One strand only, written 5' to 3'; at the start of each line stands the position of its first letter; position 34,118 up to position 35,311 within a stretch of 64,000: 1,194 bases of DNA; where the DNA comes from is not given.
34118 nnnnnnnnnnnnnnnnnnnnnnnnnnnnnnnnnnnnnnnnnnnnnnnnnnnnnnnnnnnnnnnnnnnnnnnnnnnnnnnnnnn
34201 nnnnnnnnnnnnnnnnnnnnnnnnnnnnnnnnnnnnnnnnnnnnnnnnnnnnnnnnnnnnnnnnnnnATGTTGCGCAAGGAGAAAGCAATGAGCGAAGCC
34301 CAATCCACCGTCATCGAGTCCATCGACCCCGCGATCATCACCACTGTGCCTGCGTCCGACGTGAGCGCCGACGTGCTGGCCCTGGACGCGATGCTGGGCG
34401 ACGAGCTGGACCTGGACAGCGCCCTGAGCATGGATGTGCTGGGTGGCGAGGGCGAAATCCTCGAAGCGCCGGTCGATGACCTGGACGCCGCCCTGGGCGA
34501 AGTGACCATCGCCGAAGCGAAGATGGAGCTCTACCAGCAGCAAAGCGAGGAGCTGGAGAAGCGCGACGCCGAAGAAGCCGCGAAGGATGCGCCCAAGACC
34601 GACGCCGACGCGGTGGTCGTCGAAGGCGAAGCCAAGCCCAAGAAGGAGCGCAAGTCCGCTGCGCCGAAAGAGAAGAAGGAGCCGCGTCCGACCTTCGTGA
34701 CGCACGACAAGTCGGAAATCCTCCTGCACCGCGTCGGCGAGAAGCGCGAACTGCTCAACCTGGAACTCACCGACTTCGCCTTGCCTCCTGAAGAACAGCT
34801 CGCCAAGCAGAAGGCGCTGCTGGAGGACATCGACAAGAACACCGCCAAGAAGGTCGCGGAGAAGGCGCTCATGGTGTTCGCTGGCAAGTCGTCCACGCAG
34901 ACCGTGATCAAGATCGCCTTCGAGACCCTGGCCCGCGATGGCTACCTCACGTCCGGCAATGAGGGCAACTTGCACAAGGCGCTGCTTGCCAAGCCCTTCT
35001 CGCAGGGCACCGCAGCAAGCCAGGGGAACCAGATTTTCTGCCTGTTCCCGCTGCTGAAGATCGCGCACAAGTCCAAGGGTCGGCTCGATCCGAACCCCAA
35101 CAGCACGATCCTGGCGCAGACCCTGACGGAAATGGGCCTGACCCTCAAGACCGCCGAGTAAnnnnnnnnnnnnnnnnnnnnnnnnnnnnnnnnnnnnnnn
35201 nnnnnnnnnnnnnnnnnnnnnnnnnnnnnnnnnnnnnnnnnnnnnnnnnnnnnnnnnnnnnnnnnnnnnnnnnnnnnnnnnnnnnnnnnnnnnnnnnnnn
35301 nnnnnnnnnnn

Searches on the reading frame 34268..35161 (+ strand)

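Call 9: search_protein_families(library=phrogs, proteins=[window:34268-35161:+], max_evalue=0.001)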
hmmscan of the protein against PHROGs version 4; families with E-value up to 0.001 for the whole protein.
window:34268-35161:+ (297 aa): 2 families
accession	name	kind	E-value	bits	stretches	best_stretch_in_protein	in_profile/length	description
phrog_3932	-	unknown function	8.5e-42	144.7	1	35-285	38-301/310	-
phrog_5235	-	unknown function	1.5e-10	42.3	1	39-285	39-267/274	-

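Call 82: search_protein_families(library=pfam, proteins=[window:34268-35161:+], max_evalue=0.001)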
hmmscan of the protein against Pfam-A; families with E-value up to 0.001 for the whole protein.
window:34268-35161:+ (297 aa): 0 families
